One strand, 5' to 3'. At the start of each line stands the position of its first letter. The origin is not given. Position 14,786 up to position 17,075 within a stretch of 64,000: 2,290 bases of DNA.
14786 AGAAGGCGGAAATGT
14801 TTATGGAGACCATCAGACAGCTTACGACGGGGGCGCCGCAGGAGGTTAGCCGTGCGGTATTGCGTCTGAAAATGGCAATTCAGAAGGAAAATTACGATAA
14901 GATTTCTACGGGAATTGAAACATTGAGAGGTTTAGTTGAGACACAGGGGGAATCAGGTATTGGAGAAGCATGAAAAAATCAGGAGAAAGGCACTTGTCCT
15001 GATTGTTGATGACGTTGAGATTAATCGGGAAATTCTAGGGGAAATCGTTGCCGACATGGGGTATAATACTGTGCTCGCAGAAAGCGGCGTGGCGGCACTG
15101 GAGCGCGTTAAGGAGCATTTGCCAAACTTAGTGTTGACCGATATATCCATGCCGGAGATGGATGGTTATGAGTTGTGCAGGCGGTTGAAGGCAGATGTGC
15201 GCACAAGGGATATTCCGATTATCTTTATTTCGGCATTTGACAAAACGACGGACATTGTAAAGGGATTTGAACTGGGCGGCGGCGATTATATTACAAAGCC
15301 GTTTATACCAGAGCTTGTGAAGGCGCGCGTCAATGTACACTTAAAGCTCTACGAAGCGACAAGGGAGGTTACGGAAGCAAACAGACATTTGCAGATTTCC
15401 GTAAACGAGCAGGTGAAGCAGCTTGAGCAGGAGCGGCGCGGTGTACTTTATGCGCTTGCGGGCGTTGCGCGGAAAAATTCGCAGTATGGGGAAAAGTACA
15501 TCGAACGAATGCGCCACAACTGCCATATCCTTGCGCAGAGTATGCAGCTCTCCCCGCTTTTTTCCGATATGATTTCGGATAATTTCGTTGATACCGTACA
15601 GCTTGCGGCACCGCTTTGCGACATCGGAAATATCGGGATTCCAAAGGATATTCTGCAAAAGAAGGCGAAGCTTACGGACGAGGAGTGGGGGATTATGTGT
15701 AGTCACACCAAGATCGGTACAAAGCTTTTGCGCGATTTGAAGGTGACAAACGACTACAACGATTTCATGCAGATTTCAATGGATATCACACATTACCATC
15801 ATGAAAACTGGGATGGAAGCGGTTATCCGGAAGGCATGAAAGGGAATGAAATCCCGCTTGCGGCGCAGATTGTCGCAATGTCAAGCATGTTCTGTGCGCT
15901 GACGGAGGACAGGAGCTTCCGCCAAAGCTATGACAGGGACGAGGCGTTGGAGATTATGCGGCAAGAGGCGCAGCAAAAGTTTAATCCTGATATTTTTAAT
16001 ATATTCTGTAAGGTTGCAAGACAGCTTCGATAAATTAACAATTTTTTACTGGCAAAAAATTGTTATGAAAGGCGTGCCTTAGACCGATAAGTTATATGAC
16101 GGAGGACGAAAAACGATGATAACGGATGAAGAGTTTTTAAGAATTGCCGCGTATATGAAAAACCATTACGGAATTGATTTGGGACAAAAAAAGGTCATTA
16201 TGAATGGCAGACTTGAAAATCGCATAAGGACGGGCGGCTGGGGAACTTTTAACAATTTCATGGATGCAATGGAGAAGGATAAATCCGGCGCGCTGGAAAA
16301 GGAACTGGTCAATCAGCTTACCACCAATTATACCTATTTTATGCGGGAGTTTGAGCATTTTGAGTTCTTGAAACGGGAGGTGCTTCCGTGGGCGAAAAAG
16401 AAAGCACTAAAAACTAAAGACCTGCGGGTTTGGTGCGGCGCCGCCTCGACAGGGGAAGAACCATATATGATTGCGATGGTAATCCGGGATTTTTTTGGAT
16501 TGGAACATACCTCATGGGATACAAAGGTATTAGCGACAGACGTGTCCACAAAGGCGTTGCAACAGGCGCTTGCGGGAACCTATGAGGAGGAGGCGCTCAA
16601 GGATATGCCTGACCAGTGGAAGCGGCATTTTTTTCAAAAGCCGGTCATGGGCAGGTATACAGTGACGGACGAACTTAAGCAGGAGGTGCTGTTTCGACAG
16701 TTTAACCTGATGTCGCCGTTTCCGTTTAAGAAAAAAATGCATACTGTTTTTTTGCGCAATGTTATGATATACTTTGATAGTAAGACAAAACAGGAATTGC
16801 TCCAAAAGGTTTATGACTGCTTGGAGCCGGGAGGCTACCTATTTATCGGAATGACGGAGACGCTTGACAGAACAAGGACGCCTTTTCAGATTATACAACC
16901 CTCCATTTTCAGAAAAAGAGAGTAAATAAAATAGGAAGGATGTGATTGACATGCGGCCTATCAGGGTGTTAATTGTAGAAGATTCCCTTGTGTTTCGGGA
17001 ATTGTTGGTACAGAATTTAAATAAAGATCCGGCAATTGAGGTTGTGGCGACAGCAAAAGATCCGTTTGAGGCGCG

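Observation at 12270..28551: Che-type chemosensory pathway plus c-di-GMP (HD-GYP) and phosphorelay genes embedded in the middle of a glycan-assembly locus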

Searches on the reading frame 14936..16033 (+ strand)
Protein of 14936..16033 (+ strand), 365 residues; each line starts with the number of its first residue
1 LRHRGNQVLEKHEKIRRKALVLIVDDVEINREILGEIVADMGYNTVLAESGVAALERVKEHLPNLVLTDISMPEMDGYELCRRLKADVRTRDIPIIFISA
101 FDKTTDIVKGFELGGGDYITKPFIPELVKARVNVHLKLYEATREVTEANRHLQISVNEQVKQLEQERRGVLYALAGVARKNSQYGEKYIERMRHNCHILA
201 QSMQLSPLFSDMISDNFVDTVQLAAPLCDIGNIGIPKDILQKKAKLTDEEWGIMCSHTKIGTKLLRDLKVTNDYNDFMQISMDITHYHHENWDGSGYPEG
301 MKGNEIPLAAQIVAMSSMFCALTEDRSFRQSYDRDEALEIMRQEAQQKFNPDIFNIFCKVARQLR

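Call 4: search_protein_families(library=pfam, proteins=[window:14936-16033:+])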
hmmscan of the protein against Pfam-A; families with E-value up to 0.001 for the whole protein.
window:14936-16033:+ (365 aa): 3 families
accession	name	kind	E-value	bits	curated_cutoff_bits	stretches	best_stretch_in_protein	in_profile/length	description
PF13487.12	HD_5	-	1.1e-28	100.6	27.2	1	214-353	35-170/170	HD domain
PF00072.30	Response_reg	-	1.4e-27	96.5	30.2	1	21-132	1-110/111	Response regulator receiver domain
PF01966.28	HD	-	4.6e-09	37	22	1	208-314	20-108/116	HD domain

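Call 52: search_protein_families(library=ncbifam, proteins=[window:14936-16033:+], max_evalue=0.001)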
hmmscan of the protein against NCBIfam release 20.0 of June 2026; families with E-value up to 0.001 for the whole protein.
window:14936-16033:+ (365 aa): 94 families (the best 25 are shown)
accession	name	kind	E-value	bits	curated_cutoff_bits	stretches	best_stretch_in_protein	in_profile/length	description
NF053512.1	nitric_RR_NosR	exception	7.5e-39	133.9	400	2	213-363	212-356/422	response regulator c-di-GMP phosphodiesterase, NosR family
NF007135.0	PRK09581.1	equivalog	5.3e-31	107.9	474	1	19-164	3-151/457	PleD family two-component system response regulator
NF045944.1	ResRegRpaBCyano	equivalog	1.1e-27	96.9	330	1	22-170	1-145/229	response regulator transcription factor RpaB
NF040689.1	MtrAB_MtrA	equivalog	1.2e-26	93.4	300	1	21-159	1-136/219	MtrAB system response regulator MtrA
NF053854.1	RespRegPhoBBctds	equivalog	2.9e-26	92.2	270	1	21-159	1-138/225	two-component system response regulator PhoB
TIGR02154.1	PhoB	equivalog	1.1e-25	90.2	296.2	1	19-164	3-147/226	phosphate regulon transcriptional regulator PhoB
NF008296.0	PRK11083.1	equivalog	2e-25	89.6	273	1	18-164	3-146/228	two-component system response regulator CreB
NF040534.1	resp_reg_YycF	equivalog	2.5e-24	85.8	340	1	21-159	3-138/231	response regulator YycF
NF041733.1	resp_reg_CseB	equivalog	1.6e-23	83.3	350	1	21-170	3-149/228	two-component system response regulator CseB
NF033120.0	vanR_FM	exception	2.1e-22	79.9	460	1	20-165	5-146/231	vancomycin resistance response regulator transcription factor, VanR-F/VanR-M family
NF011874.0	PRK15347.1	equivalog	7.1e-22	77.3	852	1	21-131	693-805/921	two component system sensor kinase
NF007982.1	PRK10710.1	equivalog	2.6e-21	76.3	380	1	16-158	5-144/235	envelope stress response regulator BaeR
NF007969.0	PRK10693.1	equivalog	2.6e-21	76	329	1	21-143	10-129/337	two-component system response regulator RssB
NF041880.1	EPS_EpsF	equivalog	5.6e-21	74.6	900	1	24-153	1-131/492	response regulator EpsF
NF008099.0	PRK10841.1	equivalog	2.9e-19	68.3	920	1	12-140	818-944/949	two-component system sensor histidine kinase RcsC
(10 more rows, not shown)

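Call 79: search_protein_representatives(protein=window:14936-16033:+)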
Query: 365 residues. Proteins with E-value up to 0.001 (for the whole library): 805326; up to 1e-10: 238948; up to 1e-30: 8371. The best 150 are listed.
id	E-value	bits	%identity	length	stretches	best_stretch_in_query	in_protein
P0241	1.4e-126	438.5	55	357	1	11-364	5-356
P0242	3.4e-94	332.0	35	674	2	17-363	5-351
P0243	2.0e-93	329.5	47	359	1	21-365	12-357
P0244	5.6e-93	328.0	42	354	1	18-364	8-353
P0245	9.8e-93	327.2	35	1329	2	15-362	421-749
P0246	4.5e-90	318.5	44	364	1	16-360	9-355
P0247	3.5e-89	315.5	41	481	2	20-360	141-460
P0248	2.6e-87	309.4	38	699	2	17-363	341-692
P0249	6.1e-83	295.0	40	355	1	16-363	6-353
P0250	2.0e-82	293.3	40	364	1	16-364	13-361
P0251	1.8e-80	286.9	41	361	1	16-365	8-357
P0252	7.7e-80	284.8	42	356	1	17-364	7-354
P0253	1.2e-79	284.2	40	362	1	16-365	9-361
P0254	4.9e-79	282.2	31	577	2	17-362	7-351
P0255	5.9e-78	278.6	58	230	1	19-237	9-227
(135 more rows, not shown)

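Call 82: find_homologous_proteins(query=P0244, max_evalue=1e-40)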
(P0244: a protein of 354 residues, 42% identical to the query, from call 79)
Query P0244 (354 aa): 244 proteins with E <= 1e-40 among 2525 candidates; the best 120 are listed.
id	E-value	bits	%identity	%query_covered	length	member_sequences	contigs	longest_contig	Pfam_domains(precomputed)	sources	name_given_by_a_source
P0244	7.2e-234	793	100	100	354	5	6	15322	PF13487.13,PF01966.29,PF00072.31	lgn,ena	-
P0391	1.3e-148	512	64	99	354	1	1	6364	PF13487.13,PF01966.29,PF00072.31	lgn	-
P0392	3.9e-134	465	59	98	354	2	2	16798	PF13487.13,PF01966.29,PF00072.31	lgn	-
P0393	1.9e-128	446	55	100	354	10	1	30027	PF13487.13,PF01966.29,PF00072.31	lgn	-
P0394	1.5e-125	437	57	97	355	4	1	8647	PF13487.13,PF01966.29,PF00072.31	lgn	-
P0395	3.4e-125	435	56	97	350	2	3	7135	PF13487.13,PF01966.29,PF00072.31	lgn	-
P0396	9.0e-124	431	56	99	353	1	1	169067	PF13487.13,PF01966.29,PF00072.31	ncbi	-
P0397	6.8e-122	425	56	97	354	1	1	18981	PF13487.13,PF01966.29,PF00072.31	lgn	-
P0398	6.8e-121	421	55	97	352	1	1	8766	PF13487.13,PF01966.29,PF00072.31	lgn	-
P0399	2.1e-117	410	53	97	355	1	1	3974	PF13487.13,PF01966.29,PF00072.31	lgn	-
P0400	1.0e-116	408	51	100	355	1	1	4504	PF13487.13,PF01966.29,PF00072.31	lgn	-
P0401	1.4e-115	404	51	97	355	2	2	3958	PF13487.13,PF01966.29,PF00072.31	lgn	-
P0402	2.7e-115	403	49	100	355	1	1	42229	PF13487.13,PF01966.29,PF00072.31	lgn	-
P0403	2.7e-111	390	49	97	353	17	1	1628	PF13487.13,PF01966.29,PF00072.31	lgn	-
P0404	4.0e-111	389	51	97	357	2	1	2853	PF13487.13,PF01966.29,PF00072.31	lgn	-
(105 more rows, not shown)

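Call 83: find_encoding_contigs(protein=P0244, flank=10000, max_places=2)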
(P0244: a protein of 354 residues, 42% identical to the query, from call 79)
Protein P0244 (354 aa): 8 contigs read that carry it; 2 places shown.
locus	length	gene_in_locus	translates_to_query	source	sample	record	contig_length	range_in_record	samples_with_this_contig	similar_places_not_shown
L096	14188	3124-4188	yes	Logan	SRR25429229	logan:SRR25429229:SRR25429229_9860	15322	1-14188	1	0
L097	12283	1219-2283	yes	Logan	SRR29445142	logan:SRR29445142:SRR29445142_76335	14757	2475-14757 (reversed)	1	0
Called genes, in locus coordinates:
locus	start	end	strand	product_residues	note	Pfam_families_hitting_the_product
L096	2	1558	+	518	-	?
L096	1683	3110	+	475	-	PF13188:PAS_8 (weak), PF00512:HisKA, PF02518:HATPase_c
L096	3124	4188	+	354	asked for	PF00072:Response_reg, PF13487:HD_5, PF01966:HD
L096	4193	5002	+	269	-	PF03705:CheR_N, PF01739:CheR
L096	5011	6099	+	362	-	PF00072:Response_reg, PF01339:CheB_methylest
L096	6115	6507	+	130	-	PF00072:Response_reg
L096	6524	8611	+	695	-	PF01627:Hpt, PF07194:P2, PF02895:H-kinase_dim, PF02518:HATPase_c, PF01584:CheW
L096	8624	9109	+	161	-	PF01584:CheW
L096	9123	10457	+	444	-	PF00672:HAMP (faint), PF00015:MCPsignal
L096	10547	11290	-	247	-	PF01416:PseudoU_synth_1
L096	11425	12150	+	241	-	PF04474:DUF554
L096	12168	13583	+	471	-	PF03062:MBOAT, PF13813:MBOAT_2 (weak)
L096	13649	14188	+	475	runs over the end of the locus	PF16822:ALGX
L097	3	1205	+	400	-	?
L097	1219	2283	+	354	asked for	PF00072:Response_reg, PF13487:HD_5, PF01966:HD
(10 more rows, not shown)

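Call 84: find_encoding_contigs(protein=P0396, flank=10000, max_places=2)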
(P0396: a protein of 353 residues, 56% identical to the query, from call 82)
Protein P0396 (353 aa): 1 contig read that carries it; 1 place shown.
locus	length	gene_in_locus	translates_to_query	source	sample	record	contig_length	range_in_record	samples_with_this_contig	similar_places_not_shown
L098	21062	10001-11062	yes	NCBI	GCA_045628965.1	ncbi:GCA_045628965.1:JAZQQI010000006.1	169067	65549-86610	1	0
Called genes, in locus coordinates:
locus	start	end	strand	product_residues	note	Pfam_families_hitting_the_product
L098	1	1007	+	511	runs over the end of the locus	-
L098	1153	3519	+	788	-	PF00512:HisKA, PF02518:HATPase_c, PF00072:Response_reg, PF01627:Hpt (weak)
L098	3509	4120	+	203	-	PF00072:Response_reg, PF00196:GerE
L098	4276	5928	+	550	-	PF19484:DUF6020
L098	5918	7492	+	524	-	-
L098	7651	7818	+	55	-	-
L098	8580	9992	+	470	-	PF13188:PAS_8 (weak), PF00512:HisKA, PF02518:HATPase_c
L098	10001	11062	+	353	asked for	PF00072:Response_reg, PF01966:HD, PF13487:HD_5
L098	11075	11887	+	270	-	PF03705:CheR_N (weak), PF01739:CheR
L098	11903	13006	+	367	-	PF00072:Response_reg, PF01339:CheB_methylest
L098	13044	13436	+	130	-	PF00072:Response_reg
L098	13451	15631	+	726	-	PF01627:Hpt, PF07194:P2, PF02895:H-kinase_dim, PF02518:HATPase_c, PF01584:CheW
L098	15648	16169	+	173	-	PF01584:CheW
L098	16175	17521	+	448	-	PF00672:HAMP (faint), PF00015:MCPsignal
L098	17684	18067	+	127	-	-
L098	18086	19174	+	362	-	PF04055:Radical_SAM, PF13186:SPASM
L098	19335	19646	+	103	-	-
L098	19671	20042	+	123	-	-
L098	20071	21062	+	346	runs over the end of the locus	-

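Call 91: search_solved_structures(query=window:14936-16033:+, max_evalue=1e-15, show_alignments=2)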
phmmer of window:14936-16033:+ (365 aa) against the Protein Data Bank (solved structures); distinct sequences matched with E-value up to 1e-15: 35.
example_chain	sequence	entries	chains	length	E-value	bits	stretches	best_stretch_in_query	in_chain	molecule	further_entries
4mcw_A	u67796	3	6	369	7.4e-32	113.8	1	163-362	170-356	Metal dependent phosphohydrolase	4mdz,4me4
9g85_A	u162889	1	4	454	2.9e-30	108.6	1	19-134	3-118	Response regulator PleD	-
2wb4_A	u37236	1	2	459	3e-30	108.5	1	19-134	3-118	DIGUANYLATE CYCLASE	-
9g86_A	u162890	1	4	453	3.5e-30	108.3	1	19-134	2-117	Response regulator PleD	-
1w25_A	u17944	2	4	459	3.7e-30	108.3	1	19-134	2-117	STALKED-CELL DIFFERENTIATION CONTROLLING PROTEIN | RESPONSE REGULATOR PLED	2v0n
4r8z_A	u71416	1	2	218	1.8e-26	96.2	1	160-361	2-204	Cyclic di-GMP phosphodiesterase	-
9xzo_A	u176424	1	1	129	2.7e-22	82.4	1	19-133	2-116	De novo protein M1X0B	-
5z7c_A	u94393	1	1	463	3.3e-22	82.1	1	220-357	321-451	3'3'-cGAMP-specific phosphodiesterase 3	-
9dvt_R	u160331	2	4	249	1.5e-21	79.9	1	19-154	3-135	DNA-binding dual master transcriptional regulator RpaA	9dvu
9ji3_J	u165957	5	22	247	8.2e-21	77.5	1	16-138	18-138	DNA-binding response regulator | Possible two component system response transcriptional positive regulator PhoP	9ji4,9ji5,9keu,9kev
3r0j_A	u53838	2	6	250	8.5e-21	77.5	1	16-138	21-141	POSSIBLE TWO COMPONENT SYSTEM RESPONSE TRANSCRIPTIONAL POSITIVE REGULATOR PHOP | Response regulator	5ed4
8fk2_A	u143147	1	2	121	6.6e-20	74.6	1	21-138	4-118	Putative response regulator CovR VicR-like protein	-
3nhz_A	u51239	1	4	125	6.6e-20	74.5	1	20-137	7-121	Two component system transcriptional regulator mtrA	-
1mvo_A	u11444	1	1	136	1e-19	73.9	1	20-141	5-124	PhoP response regulator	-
2gwr_A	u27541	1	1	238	1.5e-19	73.3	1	20-139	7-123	DNA-binding response regulator mtrA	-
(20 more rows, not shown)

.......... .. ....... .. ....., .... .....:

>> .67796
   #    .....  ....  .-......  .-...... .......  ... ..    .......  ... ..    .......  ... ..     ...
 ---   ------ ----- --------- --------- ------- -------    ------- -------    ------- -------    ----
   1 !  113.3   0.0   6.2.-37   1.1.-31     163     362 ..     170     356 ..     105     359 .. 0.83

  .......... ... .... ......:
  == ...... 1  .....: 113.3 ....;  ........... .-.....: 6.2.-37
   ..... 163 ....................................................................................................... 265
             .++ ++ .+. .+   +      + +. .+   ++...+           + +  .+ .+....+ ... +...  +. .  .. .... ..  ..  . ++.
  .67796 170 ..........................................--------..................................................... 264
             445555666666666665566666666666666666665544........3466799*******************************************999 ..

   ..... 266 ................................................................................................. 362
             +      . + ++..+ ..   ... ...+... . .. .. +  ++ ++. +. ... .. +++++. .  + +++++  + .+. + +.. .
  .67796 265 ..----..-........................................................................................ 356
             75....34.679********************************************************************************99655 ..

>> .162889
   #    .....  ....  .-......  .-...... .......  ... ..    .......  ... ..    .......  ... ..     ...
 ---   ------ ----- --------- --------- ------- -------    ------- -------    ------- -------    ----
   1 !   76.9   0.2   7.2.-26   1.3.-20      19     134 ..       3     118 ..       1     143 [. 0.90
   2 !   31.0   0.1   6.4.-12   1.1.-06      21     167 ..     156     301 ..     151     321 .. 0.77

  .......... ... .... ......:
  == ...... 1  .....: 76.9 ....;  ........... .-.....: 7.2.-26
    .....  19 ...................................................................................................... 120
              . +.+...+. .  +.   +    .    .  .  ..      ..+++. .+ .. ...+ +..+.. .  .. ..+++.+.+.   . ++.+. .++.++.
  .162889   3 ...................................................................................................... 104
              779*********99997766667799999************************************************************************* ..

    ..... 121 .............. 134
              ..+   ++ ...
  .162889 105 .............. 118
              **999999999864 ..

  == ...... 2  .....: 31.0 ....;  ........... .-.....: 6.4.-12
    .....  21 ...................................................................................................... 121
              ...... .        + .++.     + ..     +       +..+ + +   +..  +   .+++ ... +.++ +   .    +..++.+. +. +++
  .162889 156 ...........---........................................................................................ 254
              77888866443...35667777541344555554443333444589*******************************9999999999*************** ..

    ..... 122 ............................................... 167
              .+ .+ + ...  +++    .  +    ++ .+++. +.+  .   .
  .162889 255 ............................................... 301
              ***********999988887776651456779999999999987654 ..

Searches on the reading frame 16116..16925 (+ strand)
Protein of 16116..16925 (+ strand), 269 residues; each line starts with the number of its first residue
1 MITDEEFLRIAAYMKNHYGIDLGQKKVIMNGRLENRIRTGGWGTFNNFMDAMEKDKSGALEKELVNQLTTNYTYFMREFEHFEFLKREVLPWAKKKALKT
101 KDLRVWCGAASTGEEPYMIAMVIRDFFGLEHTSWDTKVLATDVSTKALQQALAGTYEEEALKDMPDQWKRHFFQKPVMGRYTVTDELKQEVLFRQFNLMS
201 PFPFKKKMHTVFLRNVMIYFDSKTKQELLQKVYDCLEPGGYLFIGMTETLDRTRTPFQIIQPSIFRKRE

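Call 4: search_protein_families(library=pfam, proteins=[window:16116-16925:+])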
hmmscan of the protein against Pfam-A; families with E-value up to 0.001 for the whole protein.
window:16116-16925:+ (269 aa): 2 families
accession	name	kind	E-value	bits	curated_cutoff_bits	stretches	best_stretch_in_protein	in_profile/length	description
PF01739.24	CheR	-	5.4e-56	189.6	27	1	71-261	1-190/195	CheR methyltransferase, SAM binding domain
PF03705.20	CheR_N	-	6.5e-07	29.4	27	1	5-56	1-53/53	CheR methyltransferase, all-alpha domain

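Call 52: search_protein_families(library=ncbifam, proteins=[window:16116-16925:+], max_evalue=0.001)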
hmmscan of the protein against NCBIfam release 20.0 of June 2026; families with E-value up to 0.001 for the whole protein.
window:16116-16925:+ (269 aa): 1 family
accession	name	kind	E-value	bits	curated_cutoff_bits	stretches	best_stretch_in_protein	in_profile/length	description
NF007902.0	PRK10611.1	equivalog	4.2e-50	170.6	435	1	2-258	22-274/287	protein-glutamate O-methyltransferase CheR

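Call 89: search_solved_structures(query=window:16116-16925:+, max_evalue=0.00001)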
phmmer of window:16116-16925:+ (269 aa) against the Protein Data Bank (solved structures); distinct sequences matched with E-value up to 0.00001: 6.
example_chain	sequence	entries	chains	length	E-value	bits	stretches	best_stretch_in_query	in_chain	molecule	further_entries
5xly_A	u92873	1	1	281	6e-38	134.2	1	7-263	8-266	Chemotaxis protein methyltransferase 1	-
5xlx_A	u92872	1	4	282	6e-38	134.2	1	7-263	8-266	Chemotaxis protein methyltransferase 1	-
5y4r_A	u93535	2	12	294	7.4e-38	133.9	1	9-263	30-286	Chemotaxis protein methyltransferase 1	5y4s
1bc5_A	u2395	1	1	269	8.2e-37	130.5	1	2-258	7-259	CHEMOTAXIS RECEPTOR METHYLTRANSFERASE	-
1af7_A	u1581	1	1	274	8.7e-37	130.4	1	2-258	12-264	CHEMOTAXIS RECEPTOR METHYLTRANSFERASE CHER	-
5ftw_A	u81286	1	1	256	1.5e-35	126.3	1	15-252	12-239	CHEMOTAXIS PROTEIN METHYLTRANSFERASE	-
